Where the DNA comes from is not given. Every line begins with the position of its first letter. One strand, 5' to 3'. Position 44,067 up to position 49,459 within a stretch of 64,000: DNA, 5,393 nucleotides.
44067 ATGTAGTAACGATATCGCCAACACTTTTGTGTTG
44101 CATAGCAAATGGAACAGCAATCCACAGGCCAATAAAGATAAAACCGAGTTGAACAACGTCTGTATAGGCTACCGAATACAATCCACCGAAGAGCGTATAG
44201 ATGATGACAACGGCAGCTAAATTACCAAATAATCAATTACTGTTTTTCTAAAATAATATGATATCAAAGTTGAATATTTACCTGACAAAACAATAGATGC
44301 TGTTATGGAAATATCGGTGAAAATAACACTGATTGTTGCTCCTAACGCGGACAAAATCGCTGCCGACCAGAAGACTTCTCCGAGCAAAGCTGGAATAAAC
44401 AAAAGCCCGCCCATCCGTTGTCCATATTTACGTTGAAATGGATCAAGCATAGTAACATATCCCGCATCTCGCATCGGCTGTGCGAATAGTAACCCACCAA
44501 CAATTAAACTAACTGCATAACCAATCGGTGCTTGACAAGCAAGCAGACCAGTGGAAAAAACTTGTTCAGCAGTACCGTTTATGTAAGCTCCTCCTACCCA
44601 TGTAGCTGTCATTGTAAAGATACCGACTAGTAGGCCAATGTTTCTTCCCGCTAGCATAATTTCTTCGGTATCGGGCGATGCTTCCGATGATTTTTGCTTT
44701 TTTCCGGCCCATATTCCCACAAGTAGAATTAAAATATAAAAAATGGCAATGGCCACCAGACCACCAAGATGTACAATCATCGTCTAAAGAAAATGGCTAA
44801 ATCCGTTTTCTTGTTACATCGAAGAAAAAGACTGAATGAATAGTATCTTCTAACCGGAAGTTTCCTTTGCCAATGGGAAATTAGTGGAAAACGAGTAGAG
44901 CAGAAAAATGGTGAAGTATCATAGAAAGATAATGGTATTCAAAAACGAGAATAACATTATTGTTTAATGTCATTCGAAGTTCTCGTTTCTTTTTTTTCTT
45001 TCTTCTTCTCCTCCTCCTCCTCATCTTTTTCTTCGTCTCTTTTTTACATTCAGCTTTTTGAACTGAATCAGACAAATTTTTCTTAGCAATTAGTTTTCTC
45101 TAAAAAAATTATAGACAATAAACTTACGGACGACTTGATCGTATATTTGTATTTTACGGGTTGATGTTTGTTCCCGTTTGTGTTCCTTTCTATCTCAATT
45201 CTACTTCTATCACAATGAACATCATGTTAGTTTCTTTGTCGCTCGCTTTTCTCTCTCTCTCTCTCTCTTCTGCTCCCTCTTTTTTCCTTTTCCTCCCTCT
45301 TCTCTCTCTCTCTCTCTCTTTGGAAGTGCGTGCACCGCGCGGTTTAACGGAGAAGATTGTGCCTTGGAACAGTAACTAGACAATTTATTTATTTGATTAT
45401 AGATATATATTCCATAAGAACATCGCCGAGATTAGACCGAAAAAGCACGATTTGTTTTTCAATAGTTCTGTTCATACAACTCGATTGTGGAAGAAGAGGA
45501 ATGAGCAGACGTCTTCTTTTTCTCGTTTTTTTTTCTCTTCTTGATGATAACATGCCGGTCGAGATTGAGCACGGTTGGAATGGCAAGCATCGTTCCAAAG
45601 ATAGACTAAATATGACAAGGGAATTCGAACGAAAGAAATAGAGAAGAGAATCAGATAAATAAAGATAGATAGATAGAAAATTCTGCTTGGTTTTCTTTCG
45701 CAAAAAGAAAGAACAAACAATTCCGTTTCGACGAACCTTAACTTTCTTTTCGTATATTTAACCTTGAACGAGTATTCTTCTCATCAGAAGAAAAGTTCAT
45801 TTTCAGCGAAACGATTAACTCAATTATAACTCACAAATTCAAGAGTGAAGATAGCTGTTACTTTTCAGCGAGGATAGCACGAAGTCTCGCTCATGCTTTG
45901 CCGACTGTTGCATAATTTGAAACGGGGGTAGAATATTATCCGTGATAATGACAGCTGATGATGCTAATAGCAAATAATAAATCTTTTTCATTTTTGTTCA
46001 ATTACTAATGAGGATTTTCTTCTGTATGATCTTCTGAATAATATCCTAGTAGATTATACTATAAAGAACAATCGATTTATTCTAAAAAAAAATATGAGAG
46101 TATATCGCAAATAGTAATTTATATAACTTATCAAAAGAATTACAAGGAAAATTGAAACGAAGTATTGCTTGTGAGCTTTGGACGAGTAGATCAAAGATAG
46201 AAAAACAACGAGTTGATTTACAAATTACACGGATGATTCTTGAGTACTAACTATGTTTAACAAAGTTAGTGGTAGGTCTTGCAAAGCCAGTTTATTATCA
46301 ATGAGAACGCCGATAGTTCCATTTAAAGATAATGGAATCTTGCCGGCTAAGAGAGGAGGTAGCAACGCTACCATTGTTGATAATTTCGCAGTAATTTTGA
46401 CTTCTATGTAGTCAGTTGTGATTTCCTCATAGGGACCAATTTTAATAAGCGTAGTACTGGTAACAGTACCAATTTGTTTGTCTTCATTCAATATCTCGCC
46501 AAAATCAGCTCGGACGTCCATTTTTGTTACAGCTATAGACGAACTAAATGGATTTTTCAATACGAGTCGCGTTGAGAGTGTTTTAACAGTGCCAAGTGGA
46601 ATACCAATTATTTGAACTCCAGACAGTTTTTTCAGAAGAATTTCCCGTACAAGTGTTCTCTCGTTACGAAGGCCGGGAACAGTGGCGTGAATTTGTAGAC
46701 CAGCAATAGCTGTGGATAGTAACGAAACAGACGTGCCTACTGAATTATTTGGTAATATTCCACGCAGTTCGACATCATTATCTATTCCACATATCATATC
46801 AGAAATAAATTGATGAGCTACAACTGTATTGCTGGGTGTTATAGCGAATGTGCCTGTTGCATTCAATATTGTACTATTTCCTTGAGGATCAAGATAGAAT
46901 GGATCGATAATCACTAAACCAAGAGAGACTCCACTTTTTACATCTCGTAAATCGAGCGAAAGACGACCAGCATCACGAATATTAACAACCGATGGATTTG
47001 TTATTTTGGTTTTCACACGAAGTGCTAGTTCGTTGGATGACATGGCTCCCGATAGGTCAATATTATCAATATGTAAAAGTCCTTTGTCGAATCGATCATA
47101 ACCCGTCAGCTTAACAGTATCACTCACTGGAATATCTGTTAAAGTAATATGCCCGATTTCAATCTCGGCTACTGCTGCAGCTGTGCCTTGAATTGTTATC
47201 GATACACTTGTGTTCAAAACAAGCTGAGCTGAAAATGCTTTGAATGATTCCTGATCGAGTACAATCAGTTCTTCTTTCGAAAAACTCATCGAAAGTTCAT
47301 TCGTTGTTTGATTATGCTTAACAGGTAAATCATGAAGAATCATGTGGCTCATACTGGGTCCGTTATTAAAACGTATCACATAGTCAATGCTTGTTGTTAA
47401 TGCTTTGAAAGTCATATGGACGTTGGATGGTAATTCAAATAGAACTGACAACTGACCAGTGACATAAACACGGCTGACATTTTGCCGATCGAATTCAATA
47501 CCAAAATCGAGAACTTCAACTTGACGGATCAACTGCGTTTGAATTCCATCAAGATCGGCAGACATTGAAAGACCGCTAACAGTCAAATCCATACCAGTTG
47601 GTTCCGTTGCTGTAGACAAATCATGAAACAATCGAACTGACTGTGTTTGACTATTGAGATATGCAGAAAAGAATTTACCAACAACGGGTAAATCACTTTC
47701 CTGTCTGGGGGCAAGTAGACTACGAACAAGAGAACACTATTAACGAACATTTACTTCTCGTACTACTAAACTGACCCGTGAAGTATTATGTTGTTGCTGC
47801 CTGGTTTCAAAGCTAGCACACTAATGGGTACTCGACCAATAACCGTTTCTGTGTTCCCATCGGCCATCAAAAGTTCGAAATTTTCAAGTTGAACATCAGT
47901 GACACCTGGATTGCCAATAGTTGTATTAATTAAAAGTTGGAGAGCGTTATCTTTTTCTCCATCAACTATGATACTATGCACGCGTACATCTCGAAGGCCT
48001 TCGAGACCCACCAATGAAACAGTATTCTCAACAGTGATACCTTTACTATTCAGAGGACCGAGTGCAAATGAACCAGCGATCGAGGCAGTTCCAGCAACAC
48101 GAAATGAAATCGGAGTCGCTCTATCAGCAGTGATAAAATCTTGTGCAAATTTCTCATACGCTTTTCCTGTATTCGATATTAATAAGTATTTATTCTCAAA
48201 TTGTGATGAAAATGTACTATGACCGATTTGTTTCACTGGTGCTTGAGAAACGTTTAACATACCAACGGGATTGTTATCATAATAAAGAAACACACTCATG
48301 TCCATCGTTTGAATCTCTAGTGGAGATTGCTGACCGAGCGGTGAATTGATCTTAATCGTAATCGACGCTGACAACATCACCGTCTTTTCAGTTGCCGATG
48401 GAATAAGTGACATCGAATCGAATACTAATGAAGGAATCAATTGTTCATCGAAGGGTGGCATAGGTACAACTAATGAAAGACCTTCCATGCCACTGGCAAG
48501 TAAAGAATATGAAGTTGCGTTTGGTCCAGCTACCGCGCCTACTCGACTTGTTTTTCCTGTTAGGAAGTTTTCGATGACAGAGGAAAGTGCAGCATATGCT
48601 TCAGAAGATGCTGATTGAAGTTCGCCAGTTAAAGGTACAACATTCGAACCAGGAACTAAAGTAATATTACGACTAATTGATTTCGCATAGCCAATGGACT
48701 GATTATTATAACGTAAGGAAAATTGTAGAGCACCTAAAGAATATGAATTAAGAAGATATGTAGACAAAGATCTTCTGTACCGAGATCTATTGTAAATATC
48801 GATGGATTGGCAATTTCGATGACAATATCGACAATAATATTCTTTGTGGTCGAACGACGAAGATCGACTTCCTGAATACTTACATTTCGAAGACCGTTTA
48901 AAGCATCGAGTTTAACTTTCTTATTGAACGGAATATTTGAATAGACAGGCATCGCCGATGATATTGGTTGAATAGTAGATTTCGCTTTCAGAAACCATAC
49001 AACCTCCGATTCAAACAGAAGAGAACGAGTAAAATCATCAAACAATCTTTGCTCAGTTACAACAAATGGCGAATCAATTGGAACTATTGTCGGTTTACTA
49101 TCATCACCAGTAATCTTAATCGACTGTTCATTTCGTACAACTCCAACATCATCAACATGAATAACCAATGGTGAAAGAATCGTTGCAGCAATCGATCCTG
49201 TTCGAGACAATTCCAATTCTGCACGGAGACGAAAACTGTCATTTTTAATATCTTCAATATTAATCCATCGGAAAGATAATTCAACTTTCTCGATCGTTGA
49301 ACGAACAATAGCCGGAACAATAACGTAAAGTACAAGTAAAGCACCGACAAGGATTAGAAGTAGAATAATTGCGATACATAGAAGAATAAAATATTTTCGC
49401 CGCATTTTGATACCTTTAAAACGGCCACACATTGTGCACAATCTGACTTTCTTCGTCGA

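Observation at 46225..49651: Giant type-II membrane protein made of repeated LEA_2/WHy-like beta modules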

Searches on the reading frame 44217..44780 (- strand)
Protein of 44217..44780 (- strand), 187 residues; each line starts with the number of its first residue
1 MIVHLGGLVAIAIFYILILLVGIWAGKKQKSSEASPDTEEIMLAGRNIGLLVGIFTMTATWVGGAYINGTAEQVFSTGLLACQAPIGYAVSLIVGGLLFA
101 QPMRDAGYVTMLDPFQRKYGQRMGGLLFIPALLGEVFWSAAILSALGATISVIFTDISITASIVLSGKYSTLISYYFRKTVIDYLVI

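Call 18: search_protein_families(library=pfam, proteins=[window:44217-44780:-], max_evalue=0.01)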
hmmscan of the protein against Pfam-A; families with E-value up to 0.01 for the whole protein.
window:44217-44780:- (187 aa): 1 family
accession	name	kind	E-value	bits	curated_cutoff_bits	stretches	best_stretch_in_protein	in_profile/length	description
PF00474.23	SSF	-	1.1e-05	25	22.8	1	43-133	3-92/406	Sodium:solute symporter family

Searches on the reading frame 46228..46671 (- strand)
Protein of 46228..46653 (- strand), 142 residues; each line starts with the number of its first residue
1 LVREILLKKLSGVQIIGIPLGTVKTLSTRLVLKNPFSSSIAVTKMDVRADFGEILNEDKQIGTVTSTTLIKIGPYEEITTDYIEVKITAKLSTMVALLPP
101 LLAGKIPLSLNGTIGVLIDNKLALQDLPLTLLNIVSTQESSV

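Call 41: search_protein_families(library=pfam, max_evalue=10, proteins=[window:46228-46653:-])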
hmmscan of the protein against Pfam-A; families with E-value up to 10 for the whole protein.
seq(142 aa): 0 families

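Call 48: predict_structure(alignment_id=A3)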
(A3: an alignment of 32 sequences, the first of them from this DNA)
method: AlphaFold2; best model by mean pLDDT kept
length: 148 residues; sequences in the alignment: 32
mean_pLDDT: 91.3   pTM: 0.81
mean pLDDT of the five models: 91.3, 89.8, 89.2, 88.9, 88.5
residues with pLDDT >= 90: 127; 70-90: 14; 50-70: 5; < 50: 2
segments of 3 or more residues with pLDDT < 50: none
pLDDT, mean of each block of 10 residues (from residue 1): 71 92 92 94 95 94 95 95 95 95 91 94 95 92 76
secondary structure, 60 per line:
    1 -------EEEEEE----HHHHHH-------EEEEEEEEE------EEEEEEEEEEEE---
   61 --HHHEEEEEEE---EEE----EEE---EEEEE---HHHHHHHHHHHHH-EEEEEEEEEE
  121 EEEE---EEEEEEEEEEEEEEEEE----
elements in order: E8-13 H18-23 E31-39 E46-57 E66-72 E76-78 E83-85 E89-93 H97-109 E111-124 E128-144

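Call 55: fold_search(model_id=the predicted structure, library=pdb)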
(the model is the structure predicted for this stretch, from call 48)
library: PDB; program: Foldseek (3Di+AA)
matches with E <= 10: 1506; with E <= 0.001: 6
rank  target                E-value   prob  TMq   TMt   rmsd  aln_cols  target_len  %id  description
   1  8btk_TA               2.6e-04  1.00  0.35  0.32   7.4       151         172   12  Structure of the TRAP complex with the Sec translocon and a translating ribosome (released 2023-05-24)
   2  3but                  3.4e-04  1.00  0.45  0.51   6.8       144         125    8  Crystal structure of protein Af_0446 from Archaeoglobus fulgidus (released 2008-01-15)
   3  8b7d                  4.0e-04  1.00  0.34  0.34   9.7       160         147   14  Luminal domain of TMEM106B (released 2023-07-19)
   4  8rjc_5                4.6e-04  1.00  0.35  0.31   7.8       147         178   13  Structure of the rabbit 80S ribosome stalled on a 2-TMD rhodopsin intermediate in complex with Sec61-TRAP, open confor (released 2024-01-24)
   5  8b5l_q                4.9e-04  1.00  0.37  0.36   7.7       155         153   15  Cryo-EM structure of ribosome-Sec61-TRAP (TRanslocon Associated Protein) translocon complex (released 2023-03-01)
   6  1xo8_MODEL_1_A        5.7e-04  1.00  0.44  0.44   5.7       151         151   12  Solution structure of AT1g01470 from Arabidopsis Thaliana (released 2004-10-19)
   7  9n9j_5                1.1e-03  1.00  0.32  0.33  17.4       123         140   15  Structure of a GRP94 folding intermediate engaged with a CCDC134- and FKBP11-bound secretory translocon (released 2025-11-19)
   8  3zk0                  1.7e-03  1.00  0.40  0.48   9.3       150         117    7  The crystal structure of a Cu(I) metallochaperone from Streptomyces lividans in its apo form (released 2014-01-29)
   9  8b6l_E                1.9e-03  1.00  0.36  0.36   7.9       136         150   15  Subtomogram average of the human Sec61-TRAP-OSTA-translocon (released 2022-12-07)
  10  1xvs_A                3.5e-03  1.00  0.44  0.51   6.1       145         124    8  Crystal structure of apaG Protein from Vibrio cholerae (released 2004-12-14)
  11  1nug_B                3.7e-03  0.99  0.35  0.11   7.9       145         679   12  Role of Calcium Ions in the Activation and Activity of the Transglutaminase 3 Enzyme (2 calciums, 1 Mg, inactive form) (released 2003-04-22)
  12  1l9m_A                4.3e-03  1.00  0.35  0.11   6.6       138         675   12  Three-dimensional structure of the human transglutaminase 3 enzyme: binding of calcium ions change structure for activ (released 2002-05-29)
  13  8p4l_A                4.3e-03  0.97  0.30  0.11  15.2       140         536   11  Beta-N-acetylgalactosaminidase from Niabella aurantiaca (released 2024-01-17)
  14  6ori                  4.5e-03  0.92  0.29  0.14  13.2       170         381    8  Enterococcal surface protein, partial N-terminal region (released 2020-05-13)
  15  1l9m_B                4.8e-03  1.00  0.37  0.12   7.4       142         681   12  Three-dimensional structure of the human transglutaminase 3 enzyme: binding of calcium ions change structure for activ (released 2002-05-29)
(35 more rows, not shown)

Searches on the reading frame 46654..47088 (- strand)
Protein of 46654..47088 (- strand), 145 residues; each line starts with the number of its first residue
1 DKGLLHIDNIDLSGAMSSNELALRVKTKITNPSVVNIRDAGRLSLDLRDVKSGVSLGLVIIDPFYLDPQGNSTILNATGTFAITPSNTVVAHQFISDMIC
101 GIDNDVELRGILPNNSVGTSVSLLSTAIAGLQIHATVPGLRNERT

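Call 41: search_protein_families(library=pfam, max_evalue=10, proteins=[window:46654-47088:-])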
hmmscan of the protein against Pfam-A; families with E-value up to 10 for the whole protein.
seq(145 aa): 1 family
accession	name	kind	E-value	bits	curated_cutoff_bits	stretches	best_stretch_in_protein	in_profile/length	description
PF12505.14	DUF3712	-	0.033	14.9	24.1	1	6-47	85-125/125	Protein of unknown function (DUF3712)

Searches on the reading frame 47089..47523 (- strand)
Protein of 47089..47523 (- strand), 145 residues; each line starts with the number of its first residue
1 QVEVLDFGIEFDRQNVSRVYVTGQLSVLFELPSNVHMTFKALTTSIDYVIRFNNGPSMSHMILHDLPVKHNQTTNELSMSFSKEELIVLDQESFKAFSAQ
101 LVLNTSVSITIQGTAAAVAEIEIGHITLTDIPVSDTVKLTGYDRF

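Call 41: search_protein_families(library=pfam, max_evalue=10, proteins=[window:47089-47523:-])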
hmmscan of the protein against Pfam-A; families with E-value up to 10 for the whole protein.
seq(145 aa): 3 families
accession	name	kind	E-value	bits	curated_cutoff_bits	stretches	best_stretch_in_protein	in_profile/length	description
PF12505.14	DUF3712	-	8.5e-07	29.8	24.1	1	68-144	8-80/125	Protein of unknown function (DUF3712)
PF22786.2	Tag1_C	-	7.4e-05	23.4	27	1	66-138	42-111/113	Tag1 C-terminal domain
PF15947.10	DUF4755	-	0.19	12.1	27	1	69-117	12-60/129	Domain of unknown function (DUF4755)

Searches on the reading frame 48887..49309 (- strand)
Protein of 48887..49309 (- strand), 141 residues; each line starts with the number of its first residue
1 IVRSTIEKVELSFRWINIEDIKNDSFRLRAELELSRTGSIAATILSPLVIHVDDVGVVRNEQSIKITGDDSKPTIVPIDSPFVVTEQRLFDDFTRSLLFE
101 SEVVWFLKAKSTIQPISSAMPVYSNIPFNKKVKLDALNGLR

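Call 41: search_protein_families(library=pfam, max_evalue=10, proteins=[window:48887-49309:-])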
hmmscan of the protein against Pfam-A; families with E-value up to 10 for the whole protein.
seq(141 aa): 1 family
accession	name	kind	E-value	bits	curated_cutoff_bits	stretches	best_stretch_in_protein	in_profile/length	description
PF12505.14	DUF3712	-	6.2e-08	33.4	24.1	1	65-141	12-82/125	Protein of unknown function (DUF3712)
